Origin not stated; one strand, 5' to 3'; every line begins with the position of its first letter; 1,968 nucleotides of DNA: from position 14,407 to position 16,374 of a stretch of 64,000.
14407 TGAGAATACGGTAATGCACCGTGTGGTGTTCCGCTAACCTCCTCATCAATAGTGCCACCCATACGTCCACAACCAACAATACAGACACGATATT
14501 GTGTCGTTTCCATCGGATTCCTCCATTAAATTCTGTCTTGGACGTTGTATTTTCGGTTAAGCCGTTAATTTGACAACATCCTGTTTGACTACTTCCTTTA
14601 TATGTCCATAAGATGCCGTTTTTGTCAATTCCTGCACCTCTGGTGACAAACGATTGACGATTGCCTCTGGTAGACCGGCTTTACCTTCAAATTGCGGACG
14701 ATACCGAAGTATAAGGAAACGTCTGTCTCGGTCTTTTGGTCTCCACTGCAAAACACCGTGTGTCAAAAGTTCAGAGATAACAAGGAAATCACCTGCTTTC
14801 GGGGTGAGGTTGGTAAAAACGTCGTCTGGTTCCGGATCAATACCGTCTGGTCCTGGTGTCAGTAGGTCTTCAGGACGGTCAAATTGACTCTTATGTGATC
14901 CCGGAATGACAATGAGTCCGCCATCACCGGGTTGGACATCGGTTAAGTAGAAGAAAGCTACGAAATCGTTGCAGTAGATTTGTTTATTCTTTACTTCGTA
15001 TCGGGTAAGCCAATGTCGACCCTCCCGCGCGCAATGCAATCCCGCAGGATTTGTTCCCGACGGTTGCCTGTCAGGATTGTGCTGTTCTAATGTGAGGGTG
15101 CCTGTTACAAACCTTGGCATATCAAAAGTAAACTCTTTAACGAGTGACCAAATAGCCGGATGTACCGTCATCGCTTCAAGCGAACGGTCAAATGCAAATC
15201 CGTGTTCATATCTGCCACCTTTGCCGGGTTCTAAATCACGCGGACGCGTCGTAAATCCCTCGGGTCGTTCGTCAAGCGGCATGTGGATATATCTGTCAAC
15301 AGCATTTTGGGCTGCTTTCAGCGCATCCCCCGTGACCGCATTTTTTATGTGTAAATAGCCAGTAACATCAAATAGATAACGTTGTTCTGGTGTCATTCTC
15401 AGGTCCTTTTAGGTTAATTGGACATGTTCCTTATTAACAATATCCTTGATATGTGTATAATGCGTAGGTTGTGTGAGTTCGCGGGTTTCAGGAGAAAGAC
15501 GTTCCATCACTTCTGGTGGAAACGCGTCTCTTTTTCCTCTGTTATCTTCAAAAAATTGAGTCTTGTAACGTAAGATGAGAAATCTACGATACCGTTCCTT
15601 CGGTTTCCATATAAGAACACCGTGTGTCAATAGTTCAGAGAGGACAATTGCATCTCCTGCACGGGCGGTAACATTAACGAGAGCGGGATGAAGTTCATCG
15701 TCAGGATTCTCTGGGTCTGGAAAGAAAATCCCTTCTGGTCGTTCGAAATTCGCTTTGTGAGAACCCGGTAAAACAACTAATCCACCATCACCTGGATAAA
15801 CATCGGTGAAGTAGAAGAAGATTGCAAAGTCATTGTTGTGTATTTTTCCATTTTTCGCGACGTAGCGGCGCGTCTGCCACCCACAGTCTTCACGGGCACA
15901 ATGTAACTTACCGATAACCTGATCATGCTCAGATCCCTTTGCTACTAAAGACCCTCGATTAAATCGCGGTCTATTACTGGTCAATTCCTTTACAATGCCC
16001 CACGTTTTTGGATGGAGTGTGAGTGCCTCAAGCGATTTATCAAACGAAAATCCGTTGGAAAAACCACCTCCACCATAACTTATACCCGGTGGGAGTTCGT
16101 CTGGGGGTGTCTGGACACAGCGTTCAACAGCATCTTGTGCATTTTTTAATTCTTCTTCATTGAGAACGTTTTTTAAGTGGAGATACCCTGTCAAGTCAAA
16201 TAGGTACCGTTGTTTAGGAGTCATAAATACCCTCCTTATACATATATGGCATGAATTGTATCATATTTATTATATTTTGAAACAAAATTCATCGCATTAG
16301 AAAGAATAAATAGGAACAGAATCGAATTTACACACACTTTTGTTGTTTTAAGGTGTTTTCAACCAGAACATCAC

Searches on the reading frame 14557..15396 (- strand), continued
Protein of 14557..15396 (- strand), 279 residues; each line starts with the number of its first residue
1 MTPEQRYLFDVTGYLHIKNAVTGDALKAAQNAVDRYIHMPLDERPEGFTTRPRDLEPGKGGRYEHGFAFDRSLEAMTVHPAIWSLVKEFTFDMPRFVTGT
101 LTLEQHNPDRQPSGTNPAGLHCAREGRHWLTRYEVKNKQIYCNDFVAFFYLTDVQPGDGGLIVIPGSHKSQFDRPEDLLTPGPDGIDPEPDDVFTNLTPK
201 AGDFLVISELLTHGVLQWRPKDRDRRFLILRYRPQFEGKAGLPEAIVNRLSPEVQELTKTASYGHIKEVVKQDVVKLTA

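Call 27: fold_search(model_id=the predicted structure, library=pdb)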
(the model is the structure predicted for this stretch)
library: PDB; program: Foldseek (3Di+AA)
matches with E <= 10: 1568; with E <= 0.001: 392
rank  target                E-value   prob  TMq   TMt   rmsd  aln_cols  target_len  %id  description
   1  4xca_C                4.9e-14  1.00  0.64  0.70   6.4       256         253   21  Crystal Structure of HygX from Streptomyces hygroscopicus with nickel and 2-oxoglutarate bound (released 2015-08-05)
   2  4xca_A                1.2e-13  1.00  0.64  0.70   5.0       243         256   22  Crystal Structure of HygX from Streptomyces hygroscopicus with nickel and 2-oxoglutarate bound (released 2015-08-05)
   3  4xca_D                1.3e-13  1.00  0.63  0.69   5.2       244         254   21  Crystal Structure of HygX from Streptomyces hygroscopicus with nickel and 2-oxoglutarate bound (released 2015-08-05)
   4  4xcb_D                1.6e-13  1.00  0.63  0.69   4.8       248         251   21  Crystal Structure of HygX from Streptomyces hygroscopicus with nickel, 2-oxoglutarate, and hygromycin B bound (released 2015-08-05)
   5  4xc9_C                1.8e-13  1.00  0.62  0.69   6.3       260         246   20  Crystal Structure of apo HygX from Streptomyces hygroscopicus (released 2015-08-05)
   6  4xcb_A                1.9e-13  1.00  0.59  0.63   8.0       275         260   20  Crystal Structure of HygX from Streptomyces hygroscopicus with nickel, 2-oxoglutarate, and hygromycin B bound (released 2015-08-05)
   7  4zpi_C                3.1e-13  1.00  0.62  0.69   6.3       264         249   20  Crystal Structure of HygX from Streptomyces hygroscopicus with iron bound (released 2015-08-05)
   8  4xcb_B                3.5e-13  1.00  0.61  0.66   6.4       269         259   20  Crystal Structure of HygX from Streptomyces hygroscopicus with nickel, 2-oxoglutarate, and hygromycin B bound (released 2015-08-05)
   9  4xc9_B                6.7e-13  1.00  0.62  0.69   6.2       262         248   20  Crystal Structure of apo HygX from Streptomyces hygroscopicus (released 2015-08-05)
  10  7eys_C                7.1e-13  1.00  0.62  0.63   6.1       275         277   16  Complex structure of SptF with Fe, alpha-ketoglutarate, and andiconin D (released 2022-04-20)
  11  4xbz_G                7.5e-13  1.00  0.62  0.59   5.8       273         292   17  Crystal Structure of EvdO1 from Micromonospora carbonacea var. aurantiaca (released 2015-08-05)
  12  4xca_B                8.5e-13  1.00  0.61  0.70   6.3       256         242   21  Crystal Structure of HygX from Streptomyces hygroscopicus with nickel and 2-oxoglutarate bound (released 2015-08-05)
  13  4xbz_H                1.1e-12  1.00  0.62  0.56   6.0       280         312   18  Crystal Structure of EvdO1 from Micromonospora carbonacea var. aurantiaca (released 2015-08-05)
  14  4xcb_C                1.3e-12  1.00  0.58  0.64   7.1       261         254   20  Crystal Structure of HygX from Streptomyces hygroscopicus with nickel, 2-oxoglutarate, and hygromycin B bound (released 2015-08-05)
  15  4zpi_A                1.4e-12  1.00  0.59  0.66   7.9       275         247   19  Crystal Structure of HygX from Streptomyces hygroscopicus with iron bound (released 2015-08-05)
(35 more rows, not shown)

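Call 28: search_protein_representatives(alignment_id=A1)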
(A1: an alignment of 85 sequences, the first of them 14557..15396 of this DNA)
Query: 85 sequences, 265 profile positions. Proteins with E-value up to 0.001 (for the whole library): 2006; up to 1e-10: 798; up to 1e-30: 113. The best 150 are listed.
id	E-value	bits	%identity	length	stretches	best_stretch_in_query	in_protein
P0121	6.1e-107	373.2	-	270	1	1-265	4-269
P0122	6.6e-106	369.8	-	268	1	1-265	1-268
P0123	6.7e-105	366.5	-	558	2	1-197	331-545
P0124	1.9e-97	342.0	-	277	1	1-259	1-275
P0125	3.7e-95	334.6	-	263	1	1-265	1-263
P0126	2.1e-88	312.4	-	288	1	1-264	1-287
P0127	2.3e-85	302.5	-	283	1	1-264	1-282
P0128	3.2e-76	272.5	-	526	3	2-164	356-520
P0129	5.0e-75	268.6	-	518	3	1-164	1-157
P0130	1.7e-74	266.8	-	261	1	1-245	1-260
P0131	8.5e-74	264.5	-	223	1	1-170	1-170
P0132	6.3e-72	258.4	-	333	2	9-167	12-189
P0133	1.3e-70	254.0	-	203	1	45-227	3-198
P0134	4.2e-70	252.4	-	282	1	1-261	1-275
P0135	4.0e-69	249.2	-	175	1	22-203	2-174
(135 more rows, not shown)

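Call 36: find_encoding_contigs(protein=P0017, flank=8000, max_places=3)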
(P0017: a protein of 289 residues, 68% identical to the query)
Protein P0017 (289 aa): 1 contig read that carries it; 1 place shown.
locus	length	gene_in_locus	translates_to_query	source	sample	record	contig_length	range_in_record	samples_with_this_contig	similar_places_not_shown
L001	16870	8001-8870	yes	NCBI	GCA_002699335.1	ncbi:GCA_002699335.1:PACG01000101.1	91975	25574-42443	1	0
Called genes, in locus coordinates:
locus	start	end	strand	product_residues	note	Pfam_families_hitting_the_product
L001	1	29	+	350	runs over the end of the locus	PF01408:GFO_IDH_MocA, PF22725:GFO_IDH_MocA_C3, PF02894:GFO_IDH_MocA_C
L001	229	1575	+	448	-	PF01554:MatE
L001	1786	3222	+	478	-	-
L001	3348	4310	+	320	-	-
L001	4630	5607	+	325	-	PF08450:SGL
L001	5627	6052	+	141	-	-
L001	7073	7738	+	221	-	-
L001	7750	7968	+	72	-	-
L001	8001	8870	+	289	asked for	PF05721:PhyH (weak)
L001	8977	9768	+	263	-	PF05721:PhyH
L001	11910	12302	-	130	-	PF13806:Rieske_2 (weak), PF00355:Rieske, PF22543:Rieske_4 (weak)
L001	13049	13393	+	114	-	-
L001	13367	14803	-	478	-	PF00884:Sulfatase, PF01663:Phosphodiest (weak), PF16347:SGSH_C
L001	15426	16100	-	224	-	PF06283:ThuA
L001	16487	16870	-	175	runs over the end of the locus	PF13378:MR_MLE_C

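Call 37: find_encoding_contigs(protein=P0063, flank=8000, max_places=3)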
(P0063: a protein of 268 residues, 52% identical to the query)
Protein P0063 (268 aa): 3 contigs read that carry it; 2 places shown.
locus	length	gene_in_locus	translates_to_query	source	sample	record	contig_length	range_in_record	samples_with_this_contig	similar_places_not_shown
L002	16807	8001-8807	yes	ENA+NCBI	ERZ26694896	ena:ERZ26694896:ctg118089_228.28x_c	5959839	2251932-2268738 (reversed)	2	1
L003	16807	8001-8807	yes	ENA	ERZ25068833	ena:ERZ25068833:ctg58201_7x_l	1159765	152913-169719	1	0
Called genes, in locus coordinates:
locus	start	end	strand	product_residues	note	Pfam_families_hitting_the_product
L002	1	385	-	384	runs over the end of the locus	PF12323:HTH_OrfB_IS605, PF01385:OrfB_IS605 (weak), PF07282:Cas12f1-like_TNB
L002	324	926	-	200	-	PF12728:HTH_17 (weak), PF00239:Resolvase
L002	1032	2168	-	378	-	-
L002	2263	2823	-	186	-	-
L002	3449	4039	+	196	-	PF14518:Haem_oxygenas_2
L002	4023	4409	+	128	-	PF13474:SnoaL_3, PF14534:DUF4440 (weak)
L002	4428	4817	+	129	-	-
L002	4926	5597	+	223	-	PF00376:MerR, PF13411:MerR_1 (weak), PF00239:Resolvase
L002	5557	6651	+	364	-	PF12323:HTH_OrfB_IS605 (weak), PF01385:OrfB_IS605, PF07282:Cas12f1-like_TNB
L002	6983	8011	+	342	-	PF00226:DnaJ, PF03781:FGE-sulfatase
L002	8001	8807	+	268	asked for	PF05721:PhyH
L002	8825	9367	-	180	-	-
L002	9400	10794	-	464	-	PF13175:AAA_15, PF13304:AAA_21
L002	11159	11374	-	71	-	-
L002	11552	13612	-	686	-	PF03190:Thioredox_DsbH, PF13899:Thioredoxin_7, PF03663:Glyco_hydro_76 (faint), PF07470:Glyco_hydro_88 (faint), PF07221:GlcNAc_2-epim (faint), PF06662:C5-epim_C (faint)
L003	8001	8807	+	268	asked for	PF05721:PhyH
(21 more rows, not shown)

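Call 38: find_related_loci(query=A1, collection=genome_contigs, flank=8000)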
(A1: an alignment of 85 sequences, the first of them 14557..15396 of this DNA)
Query A1 (279 aa) in genome_contigs; peptide patterns used: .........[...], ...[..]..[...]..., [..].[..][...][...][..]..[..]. (x = any residue, [..] = any of these).
600 stretches matched a pattern (row limit reached: there are more); 355 encode a relative of the query (tblastn E <= 1e-3); the best 80 are kept; 80 distinct loci.
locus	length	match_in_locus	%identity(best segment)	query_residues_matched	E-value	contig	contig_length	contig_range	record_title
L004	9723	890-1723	95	1-278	0e+0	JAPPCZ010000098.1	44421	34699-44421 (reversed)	MAG: Candidatus Poribacteria bacterium isolate IRC4_bin_14 NODE_766_length_44421_cov_21.6775, whole genome shotgun seque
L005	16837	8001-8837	95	1-279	0e+0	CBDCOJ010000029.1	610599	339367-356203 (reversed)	MAG: Candidatus Poribacteria bacterium isolate dbd3b75f-bfae-4d18-bb17-8f704a16f2b4 genome assembly, contig: contig_29,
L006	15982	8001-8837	93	1-279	0e+0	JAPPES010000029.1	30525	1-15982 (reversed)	MAG: Candidatus Poribacteria bacterium isolate RHO1_bin_11 NODE_2705_length_30525_cov_19.117230, whole genome shotgun se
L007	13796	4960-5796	92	1-279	1e-179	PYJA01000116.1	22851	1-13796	MAG: Candidatus Poribacteria bacterium isolate PCPOR2a Ga0207197_1116, whole genome shotgun sequence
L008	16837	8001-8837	93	1-279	2e-179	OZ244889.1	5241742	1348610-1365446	MAG: Candidatus Poribacteria bacterium isolate e98e4a03-ae45-434a-8c9f-424be2589405 genome assembly, chromosome: 1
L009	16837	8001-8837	92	1-279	7e-179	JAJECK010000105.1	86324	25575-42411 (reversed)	MAG: Candidatus Poribacteria bacterium isolate jk18xAbins.19 k141_651413, whole genome shotgun sequence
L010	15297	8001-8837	91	1-279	3e-178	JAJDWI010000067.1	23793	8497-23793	MAG: Candidatus Poribacteria bacterium isolate jk18x25bins.18 k141_475811, whole genome shotgun sequence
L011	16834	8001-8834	92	1-278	2e-178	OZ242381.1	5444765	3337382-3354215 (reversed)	MAG: Candidatus Poribacteria bacterium isolate 80d8d026-9b84-4ba5-a38a-fc23128cda22 genome assembly, chromosome: 1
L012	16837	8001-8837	92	1-279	4e-178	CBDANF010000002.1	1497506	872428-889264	MAG: Candidatus Poribacteria bacterium isolate cff0d1ac-620d-4255-a141-192642026491 genome assembly, contig: contig_2, w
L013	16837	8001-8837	91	1-279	1e-177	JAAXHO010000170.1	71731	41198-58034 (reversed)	MAG: Candidatus Poribacteria bacterium isolate Plut_88891 unfiltered_Plut_88891_genomic_contig_795561, whole genome shot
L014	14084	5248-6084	90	1-279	7e-177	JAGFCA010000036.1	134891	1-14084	MAG: Candidatus Poribacteria bacterium isolate SB0202 contig_4530, whole genome shotgun sequence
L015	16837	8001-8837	90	1-279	3e-176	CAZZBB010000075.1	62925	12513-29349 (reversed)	MAG TPA_asm: uncultured bacterium isolate SRP338948_co1_166 genome assembly, contig: k141_139304, whole genome shotgun s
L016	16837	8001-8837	89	1-279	7e-175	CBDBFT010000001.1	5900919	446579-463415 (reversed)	MAG: Candidatus Poribacteria bacterium isolate 1793e3cd-57e7-4349-b6cf-f1c25c3b8095 genome assembly, contig: contig_1, w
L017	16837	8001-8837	90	1-279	1e-174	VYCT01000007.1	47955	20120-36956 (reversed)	MAG: Candidatus Poribacteria bacterium isolate SB0675_bin_22 NODE_330_length_47955_cov_12.778142, whole genome shotgun s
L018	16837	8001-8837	91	1-279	2e-174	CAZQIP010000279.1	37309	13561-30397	MAG TPA_asm: uncultured bacterium isolate SRP338948_co1_32 genome assembly, contig: k141_365438, whole genome shotgun se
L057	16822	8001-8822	59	1-279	3e-106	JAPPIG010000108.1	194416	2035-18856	MAG: Candidatus Poribacteria bacterium isolate RHO2_bin_17 NODE_93_length_194416_cov_64.702018, whole genome shotgun seq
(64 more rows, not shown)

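Call 52: search_protein_families(library=pfam, proteins=[L057:3006-4076:+, L057:4115-4948:+, L057:5039-5797:+, L057:5864-6847:+, L057:6905-7798:+, L057:8001-8825:+, L057:9140-10456:+, L057:12600-14009:-, L057:14185-15063:-, L057:15066-16673:-], max_evalue=0.0001)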
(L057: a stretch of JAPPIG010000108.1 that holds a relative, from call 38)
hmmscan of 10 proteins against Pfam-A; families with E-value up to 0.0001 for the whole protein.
L057:3006-4076:+ (356 aa): 2 families
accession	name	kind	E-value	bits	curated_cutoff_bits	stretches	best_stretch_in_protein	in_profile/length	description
PF05343.19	Peptidase_M42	-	4.4e-94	315.3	23.2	1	45-337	1-292/292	M42 glutamyl aminopeptidase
PF01546.33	Peptidase_M20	-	1.2e-10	42.1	24.6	1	177-343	33-205/206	Peptidase family M20/M25/M40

L057:4115-4948:+ (277 aa): 0 families

L057:5039-5797:+ (252 aa): 0 families

L057:5864-6847:+ (327 aa): 1 family
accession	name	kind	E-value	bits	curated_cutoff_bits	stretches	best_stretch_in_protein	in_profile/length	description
PF00248.27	Aldo_ket_red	-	5.4e-67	226.4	24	1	15-306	1-289/291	Aldo/keto reductase family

L057:6905-7798:+ (297 aa): 1 family
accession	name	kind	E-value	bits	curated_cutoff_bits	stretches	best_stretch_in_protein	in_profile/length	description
PF05721.19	PhyH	-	4.6e-08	34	22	1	45-241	1-209/213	Phytanoyl-CoA dioxygenase (PhyH)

L057:8001-8825:+ (274 aa): 1 family
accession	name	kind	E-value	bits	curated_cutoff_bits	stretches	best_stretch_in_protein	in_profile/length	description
PF05721.19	PhyH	-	3e-08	34.6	22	1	10-209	2-201/213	Phytanoyl-CoA dioxygenase (PhyH)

L057:9140-10456:+ (438 aa): 10 families
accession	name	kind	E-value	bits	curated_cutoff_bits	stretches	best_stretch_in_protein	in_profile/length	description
PF13365.12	Trypsin_2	-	2e-31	110.1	27.6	1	106-236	1-144/144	Trypsin-like peptidase domain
PF13414.12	TPR_11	-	1.1e-22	79.8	26.8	2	287-328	1-42/42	TPR repeat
PF00515.34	TPR_1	-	1.8e-19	69.1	27.8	2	280-313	1-34/34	Tetratricopeptide repeat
PF07719.23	TPR_2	-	1.7e-16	59.4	27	1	280-313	1-34/34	Tetratricopeptide repeat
PF13371.12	TPR_9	-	1.4e-12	47.9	35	2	294-346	9-61/73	Tetratricopeptide repeat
PF00089.32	Trypsin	-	1.6e-12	48.2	20.6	1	106-259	27-217/220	Trypsin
PF13181.12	TPR_8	-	1.9e-12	46.7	25.7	0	348-380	1-33/34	Tetratricopeptide repeat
PF13432.12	TPR_16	-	1.8e-11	44.7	32.7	1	321-376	4-59/65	Tetratricopeptide repeat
PF13431.12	TPR_17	-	7.3e-09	35.7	24.4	0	337-368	2-33/34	Tetratricopeptide repeat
PF13428.12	TPR_14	-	4.2e-05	24.3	23.5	0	281-321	2-42/44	Tetratricopeptide repeat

L057:12600-14009:- (469 aa): 3 families
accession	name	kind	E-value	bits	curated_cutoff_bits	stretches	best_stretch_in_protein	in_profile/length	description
PF00006.31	ATP-synt_ab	-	9.8e-69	231.7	29.5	1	131-344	1-213/213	ATP synthase alpha/beta family, nucleotide-binding domain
PF02874.29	ATP-synt_ab_N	-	1.1e-16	61.5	20.9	1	6-74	1-69/69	ATP synthase alpha/beta family, beta-barrel domain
PF22919.1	ATP-synt_VA_C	-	6.8e-14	52.2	24.7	1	349-420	5-78/101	C-terminal domain of V and A type ATP synthase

L057:14185-15063:- (292 aa): 1 family
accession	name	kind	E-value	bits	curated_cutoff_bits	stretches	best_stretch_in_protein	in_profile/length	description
PF00231.24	ATP-synt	-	9e-93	311.5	39.9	1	3-290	1-285/285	ATP synthase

L057:15066-16673:- (535 aa): 3 families
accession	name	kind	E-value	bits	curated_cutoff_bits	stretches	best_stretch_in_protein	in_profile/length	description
PF00006.31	ATP-synt_ab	-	1.6e-79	266.9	29.5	1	151-366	1-213/213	ATP synthase alpha/beta family, nucleotide-binding domain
PF00306.32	ATP-synt_ab_C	-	1.2e-44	152.1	27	1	373-500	1-126/126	ATP synthase alpha/beta chain, C terminal domain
PF02874.29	ATP-synt_ab_N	-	2.2e-17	63.8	20.9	1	30-94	5-69/69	ATP synthase alpha/beta family, beta-barrel domain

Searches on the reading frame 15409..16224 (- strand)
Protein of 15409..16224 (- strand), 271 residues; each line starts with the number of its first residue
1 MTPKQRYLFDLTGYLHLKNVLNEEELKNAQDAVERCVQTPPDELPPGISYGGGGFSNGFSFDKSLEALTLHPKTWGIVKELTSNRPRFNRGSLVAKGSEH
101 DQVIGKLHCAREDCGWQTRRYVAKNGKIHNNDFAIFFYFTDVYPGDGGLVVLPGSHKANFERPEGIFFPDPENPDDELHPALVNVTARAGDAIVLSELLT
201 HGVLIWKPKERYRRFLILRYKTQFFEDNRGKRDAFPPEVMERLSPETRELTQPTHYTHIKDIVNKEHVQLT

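Call 3: search_protein_families(library=pfam, proteins=[window:15409-16224:-], max_evalue=1)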
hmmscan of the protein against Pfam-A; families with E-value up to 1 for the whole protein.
window:15409-16224:- (271 aa): 1 family
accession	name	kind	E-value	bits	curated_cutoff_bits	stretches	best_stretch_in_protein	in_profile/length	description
PF05721.19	PhyH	-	5.6e-10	40.3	22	1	9-202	1-201/213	Phytanoyl-CoA dioxygenase (PhyH)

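Call 4: search_protein_families(library=ncbifam, proteins=[window:15409-16224:-], max_evalue=1)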
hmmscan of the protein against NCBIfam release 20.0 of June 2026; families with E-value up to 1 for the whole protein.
window:15409-16224:- (271 aa): 1 family
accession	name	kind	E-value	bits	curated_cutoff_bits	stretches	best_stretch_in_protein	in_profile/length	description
TIGR02408.1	ectoine_ThpD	equivalog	0.006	16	336.5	1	138-159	151-172/277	ectoine hydroxylase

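Call 9: search_solved_structures(query=window:15409-16224:-, max_evalue=10, show_alignments=2)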
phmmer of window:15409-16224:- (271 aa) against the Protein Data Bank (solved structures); distinct sequences matched with E-value up to 10: 3.
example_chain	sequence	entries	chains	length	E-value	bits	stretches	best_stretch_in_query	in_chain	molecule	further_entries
4xc9_A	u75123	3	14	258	4.1e-08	35.9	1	124-227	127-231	oxidase/hydroxylase | Putative oxidase/hydroxylase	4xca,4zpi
4xcb_A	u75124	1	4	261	4.3e-08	35.8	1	124-227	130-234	oxidase/hydroxylase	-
9zs2_A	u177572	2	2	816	1.7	10.9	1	186-229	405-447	CRISPR system single-strand-specific deoxyribonuclease Cas10/Csm1 (subtype III-A)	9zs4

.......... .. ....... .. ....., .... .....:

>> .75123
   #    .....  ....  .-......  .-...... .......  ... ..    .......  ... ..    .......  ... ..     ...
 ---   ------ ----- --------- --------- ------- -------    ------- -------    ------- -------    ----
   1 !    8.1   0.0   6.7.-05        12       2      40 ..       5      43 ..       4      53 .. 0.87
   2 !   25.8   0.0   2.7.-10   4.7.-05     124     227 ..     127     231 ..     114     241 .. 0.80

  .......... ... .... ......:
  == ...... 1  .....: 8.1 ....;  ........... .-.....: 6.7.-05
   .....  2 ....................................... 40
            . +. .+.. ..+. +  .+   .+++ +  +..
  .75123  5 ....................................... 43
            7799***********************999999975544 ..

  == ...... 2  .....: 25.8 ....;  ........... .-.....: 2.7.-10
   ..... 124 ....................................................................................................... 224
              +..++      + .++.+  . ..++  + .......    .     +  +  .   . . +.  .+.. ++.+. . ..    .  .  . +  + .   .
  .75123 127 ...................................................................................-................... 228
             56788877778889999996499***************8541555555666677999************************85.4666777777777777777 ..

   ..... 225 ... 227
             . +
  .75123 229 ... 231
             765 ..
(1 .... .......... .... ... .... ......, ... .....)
